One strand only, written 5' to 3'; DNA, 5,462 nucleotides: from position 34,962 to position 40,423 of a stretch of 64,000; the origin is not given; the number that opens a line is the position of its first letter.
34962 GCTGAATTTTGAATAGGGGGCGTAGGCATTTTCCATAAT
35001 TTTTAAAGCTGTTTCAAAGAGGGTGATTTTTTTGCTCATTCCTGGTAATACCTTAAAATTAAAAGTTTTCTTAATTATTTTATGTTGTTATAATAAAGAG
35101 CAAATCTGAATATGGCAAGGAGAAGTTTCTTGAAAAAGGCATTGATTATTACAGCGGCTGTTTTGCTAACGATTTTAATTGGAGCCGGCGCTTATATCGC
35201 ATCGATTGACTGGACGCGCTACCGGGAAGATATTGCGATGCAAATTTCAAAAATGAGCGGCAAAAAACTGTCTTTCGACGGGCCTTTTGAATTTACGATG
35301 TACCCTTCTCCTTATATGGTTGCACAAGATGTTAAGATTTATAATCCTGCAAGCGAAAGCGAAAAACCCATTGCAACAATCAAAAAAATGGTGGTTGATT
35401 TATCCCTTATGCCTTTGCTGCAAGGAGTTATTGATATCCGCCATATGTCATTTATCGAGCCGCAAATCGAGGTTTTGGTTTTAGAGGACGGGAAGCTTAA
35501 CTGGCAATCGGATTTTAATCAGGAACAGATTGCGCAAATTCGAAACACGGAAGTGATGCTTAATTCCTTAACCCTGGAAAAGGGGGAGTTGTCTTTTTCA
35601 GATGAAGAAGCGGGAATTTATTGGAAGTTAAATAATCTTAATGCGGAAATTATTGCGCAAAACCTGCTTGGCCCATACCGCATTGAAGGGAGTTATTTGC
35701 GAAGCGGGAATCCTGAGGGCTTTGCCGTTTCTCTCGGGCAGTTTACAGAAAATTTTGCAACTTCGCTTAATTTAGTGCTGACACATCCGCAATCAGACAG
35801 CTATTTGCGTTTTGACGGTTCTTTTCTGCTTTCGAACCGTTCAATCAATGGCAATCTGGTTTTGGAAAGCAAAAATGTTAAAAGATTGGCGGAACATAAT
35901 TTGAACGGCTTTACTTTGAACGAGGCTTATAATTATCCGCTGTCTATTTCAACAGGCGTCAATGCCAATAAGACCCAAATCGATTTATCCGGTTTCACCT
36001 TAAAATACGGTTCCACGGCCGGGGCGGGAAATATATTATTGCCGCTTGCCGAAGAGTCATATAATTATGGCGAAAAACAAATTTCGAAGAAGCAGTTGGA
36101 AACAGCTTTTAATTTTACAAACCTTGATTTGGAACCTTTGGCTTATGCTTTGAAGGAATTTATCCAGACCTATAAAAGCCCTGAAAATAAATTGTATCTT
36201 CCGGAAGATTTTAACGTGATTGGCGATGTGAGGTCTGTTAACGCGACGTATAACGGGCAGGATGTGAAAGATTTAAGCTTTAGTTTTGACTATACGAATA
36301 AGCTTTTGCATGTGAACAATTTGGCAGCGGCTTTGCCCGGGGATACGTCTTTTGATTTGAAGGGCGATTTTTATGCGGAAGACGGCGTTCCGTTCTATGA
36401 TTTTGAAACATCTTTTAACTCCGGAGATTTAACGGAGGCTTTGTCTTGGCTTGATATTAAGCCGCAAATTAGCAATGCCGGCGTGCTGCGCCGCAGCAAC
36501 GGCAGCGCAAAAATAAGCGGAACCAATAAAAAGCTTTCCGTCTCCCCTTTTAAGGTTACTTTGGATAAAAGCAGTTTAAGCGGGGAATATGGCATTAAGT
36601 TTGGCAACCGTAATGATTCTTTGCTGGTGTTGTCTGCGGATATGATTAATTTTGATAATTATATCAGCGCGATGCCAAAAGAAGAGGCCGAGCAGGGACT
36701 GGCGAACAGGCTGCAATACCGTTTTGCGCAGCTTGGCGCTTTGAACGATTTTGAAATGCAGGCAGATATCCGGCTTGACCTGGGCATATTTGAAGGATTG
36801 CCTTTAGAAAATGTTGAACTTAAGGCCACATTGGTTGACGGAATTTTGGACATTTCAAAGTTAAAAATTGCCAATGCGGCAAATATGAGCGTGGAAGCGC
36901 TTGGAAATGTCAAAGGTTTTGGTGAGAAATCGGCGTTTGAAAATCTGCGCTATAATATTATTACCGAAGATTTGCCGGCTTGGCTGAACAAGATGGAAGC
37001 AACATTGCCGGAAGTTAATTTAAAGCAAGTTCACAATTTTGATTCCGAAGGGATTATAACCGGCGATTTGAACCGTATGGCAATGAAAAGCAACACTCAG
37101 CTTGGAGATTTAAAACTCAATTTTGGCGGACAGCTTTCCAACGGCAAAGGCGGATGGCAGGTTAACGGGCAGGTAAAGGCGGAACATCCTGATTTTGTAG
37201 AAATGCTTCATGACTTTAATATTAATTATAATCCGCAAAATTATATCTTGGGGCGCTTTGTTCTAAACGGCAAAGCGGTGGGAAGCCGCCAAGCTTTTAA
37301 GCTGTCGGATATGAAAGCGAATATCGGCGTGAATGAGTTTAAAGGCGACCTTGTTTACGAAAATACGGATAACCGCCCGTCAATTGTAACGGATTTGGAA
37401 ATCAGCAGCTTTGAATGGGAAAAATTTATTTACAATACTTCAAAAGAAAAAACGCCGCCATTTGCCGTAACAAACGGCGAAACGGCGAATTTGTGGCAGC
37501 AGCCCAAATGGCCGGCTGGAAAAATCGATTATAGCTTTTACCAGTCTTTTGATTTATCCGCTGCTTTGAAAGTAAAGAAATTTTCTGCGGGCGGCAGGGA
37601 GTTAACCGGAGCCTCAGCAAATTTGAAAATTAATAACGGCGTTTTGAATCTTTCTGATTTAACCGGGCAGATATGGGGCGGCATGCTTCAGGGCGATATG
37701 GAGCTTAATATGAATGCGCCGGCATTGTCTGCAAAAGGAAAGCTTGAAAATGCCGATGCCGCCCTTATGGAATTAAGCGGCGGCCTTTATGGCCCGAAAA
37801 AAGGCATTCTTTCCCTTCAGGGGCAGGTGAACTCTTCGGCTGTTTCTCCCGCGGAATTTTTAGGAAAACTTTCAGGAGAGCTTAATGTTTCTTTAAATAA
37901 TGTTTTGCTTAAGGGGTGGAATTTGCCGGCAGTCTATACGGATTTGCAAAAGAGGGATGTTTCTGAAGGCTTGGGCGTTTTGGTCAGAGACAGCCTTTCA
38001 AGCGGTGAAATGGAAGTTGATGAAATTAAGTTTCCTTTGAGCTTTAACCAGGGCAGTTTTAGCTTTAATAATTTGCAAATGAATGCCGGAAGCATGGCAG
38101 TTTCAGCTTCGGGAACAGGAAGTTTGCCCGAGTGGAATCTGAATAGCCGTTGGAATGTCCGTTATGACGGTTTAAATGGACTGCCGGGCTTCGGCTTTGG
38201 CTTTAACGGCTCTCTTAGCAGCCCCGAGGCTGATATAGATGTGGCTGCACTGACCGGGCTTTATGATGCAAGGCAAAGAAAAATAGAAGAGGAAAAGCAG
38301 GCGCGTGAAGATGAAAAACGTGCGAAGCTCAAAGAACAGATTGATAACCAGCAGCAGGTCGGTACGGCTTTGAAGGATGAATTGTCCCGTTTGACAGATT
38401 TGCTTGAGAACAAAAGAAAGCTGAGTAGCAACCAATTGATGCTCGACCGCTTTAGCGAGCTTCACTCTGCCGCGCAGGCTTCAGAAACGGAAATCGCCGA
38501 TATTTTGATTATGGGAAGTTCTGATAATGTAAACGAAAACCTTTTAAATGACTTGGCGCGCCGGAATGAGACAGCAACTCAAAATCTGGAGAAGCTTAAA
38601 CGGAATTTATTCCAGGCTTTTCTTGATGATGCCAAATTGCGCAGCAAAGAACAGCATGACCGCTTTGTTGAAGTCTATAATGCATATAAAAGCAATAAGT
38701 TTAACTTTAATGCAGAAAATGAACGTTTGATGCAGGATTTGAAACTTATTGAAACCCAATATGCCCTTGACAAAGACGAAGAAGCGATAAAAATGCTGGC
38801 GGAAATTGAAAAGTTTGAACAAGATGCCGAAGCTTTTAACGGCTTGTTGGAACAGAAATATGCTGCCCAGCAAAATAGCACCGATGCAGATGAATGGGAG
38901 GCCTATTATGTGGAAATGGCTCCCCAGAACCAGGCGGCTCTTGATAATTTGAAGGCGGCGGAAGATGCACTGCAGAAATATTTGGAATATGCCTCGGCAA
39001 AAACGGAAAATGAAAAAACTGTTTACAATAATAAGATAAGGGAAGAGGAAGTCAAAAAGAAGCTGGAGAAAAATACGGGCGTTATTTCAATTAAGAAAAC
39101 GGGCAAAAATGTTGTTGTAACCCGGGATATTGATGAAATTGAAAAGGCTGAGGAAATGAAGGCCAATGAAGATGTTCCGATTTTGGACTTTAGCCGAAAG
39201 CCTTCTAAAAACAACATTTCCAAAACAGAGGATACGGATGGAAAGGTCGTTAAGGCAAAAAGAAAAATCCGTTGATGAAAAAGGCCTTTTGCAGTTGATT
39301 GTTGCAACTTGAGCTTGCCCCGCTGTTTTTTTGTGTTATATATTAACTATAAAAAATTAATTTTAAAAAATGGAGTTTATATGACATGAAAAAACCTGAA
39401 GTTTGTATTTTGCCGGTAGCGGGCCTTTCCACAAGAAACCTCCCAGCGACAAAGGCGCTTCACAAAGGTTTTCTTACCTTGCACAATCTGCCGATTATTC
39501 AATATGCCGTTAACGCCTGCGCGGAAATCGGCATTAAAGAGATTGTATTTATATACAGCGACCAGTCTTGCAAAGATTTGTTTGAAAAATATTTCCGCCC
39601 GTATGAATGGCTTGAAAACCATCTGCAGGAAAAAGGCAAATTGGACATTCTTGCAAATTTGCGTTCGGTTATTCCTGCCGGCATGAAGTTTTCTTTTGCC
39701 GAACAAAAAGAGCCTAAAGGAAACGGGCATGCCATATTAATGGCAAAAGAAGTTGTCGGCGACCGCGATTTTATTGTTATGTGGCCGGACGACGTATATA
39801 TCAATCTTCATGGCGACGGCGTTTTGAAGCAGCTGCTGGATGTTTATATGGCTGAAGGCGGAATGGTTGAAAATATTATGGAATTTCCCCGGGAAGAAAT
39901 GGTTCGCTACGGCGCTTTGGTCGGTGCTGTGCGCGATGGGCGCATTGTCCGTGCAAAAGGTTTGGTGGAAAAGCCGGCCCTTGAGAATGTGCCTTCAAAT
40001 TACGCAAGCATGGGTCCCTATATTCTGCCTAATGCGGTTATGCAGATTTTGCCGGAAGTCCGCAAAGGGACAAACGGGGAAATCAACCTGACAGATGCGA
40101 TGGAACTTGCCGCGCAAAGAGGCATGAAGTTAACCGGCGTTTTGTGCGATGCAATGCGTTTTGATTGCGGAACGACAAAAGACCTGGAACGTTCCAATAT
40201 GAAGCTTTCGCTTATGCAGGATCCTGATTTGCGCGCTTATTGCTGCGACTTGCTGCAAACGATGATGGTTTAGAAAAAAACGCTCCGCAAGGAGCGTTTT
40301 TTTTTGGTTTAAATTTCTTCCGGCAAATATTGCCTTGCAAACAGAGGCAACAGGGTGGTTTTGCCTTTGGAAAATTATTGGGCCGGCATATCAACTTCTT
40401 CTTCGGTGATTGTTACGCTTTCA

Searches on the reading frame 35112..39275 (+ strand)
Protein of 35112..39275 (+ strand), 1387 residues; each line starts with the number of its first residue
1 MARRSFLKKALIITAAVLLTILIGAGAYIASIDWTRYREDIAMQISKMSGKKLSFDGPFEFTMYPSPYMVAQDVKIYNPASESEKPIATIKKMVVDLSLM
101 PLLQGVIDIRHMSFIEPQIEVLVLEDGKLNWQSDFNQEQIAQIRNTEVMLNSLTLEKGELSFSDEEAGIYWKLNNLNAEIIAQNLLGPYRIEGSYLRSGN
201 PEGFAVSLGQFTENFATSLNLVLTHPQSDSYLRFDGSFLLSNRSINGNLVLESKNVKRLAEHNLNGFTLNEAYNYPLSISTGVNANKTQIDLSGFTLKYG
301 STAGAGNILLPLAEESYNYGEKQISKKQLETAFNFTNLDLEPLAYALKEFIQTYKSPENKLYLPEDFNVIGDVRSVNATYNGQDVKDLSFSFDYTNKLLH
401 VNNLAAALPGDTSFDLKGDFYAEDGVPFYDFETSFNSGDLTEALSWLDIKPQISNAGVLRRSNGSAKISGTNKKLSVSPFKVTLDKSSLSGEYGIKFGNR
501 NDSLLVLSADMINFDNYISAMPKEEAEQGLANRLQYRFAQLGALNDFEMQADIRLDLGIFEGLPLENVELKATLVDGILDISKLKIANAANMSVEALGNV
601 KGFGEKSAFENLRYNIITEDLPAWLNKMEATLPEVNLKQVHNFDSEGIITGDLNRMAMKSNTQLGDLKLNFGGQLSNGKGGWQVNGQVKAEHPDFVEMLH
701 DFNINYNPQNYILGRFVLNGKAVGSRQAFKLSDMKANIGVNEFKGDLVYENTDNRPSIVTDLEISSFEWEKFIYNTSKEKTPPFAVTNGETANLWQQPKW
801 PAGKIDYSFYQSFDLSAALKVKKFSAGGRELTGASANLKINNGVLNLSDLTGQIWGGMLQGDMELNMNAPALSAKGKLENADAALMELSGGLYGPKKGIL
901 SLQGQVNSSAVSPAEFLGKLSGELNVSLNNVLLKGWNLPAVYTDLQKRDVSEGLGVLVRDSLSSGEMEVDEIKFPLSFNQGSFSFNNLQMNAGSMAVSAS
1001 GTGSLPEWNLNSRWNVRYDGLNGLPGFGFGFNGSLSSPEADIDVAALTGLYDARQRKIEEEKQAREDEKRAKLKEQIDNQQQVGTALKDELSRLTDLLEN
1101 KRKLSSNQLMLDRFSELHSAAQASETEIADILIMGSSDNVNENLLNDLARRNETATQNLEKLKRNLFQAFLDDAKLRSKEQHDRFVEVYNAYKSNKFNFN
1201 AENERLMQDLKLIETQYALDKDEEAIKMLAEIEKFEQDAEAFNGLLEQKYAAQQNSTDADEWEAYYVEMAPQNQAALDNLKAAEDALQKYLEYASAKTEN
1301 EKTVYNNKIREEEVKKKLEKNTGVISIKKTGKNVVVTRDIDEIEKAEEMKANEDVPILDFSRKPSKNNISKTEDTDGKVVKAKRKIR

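Call 75: search_solved_structures(query=window:35112-39275:+, max_evalue=1e-50)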
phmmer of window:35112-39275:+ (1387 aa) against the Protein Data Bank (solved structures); distinct sequences matched with E-value up to 1e-50: 0.

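Call 78: search_protein_families(library=pfam, proteins=[window:35112-39275:+], max_evalue=0.00001)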
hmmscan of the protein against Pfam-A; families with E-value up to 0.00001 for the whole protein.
window:35112-39275:+ (1387 aa): 1 family
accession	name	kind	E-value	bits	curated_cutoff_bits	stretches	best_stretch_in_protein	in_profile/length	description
PF05170.20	AsmA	-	8e-34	117.9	29.8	2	8-238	2-197/607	AsmA family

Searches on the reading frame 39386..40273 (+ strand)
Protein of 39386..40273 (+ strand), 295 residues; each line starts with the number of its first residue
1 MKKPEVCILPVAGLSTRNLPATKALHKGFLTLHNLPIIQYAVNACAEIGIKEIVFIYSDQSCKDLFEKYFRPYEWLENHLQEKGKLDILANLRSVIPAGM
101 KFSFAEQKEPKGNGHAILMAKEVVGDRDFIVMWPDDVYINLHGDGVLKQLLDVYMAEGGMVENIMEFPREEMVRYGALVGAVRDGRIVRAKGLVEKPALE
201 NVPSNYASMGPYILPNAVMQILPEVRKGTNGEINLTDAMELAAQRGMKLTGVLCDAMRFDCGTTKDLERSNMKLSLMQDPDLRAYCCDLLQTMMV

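Call 62: search_protein_families(library=pfam, proteins=[window:39386-40273:+], max_evalue=0.00001)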
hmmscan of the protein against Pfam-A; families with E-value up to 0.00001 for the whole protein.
window:39386-40273:+ (295 aa): 1 family
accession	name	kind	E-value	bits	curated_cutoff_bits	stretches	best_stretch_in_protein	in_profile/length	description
PF00483.29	NTP_transferase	-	8.4e-23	81.6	21.2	1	12-274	7-242/245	Nucleotidyl transferase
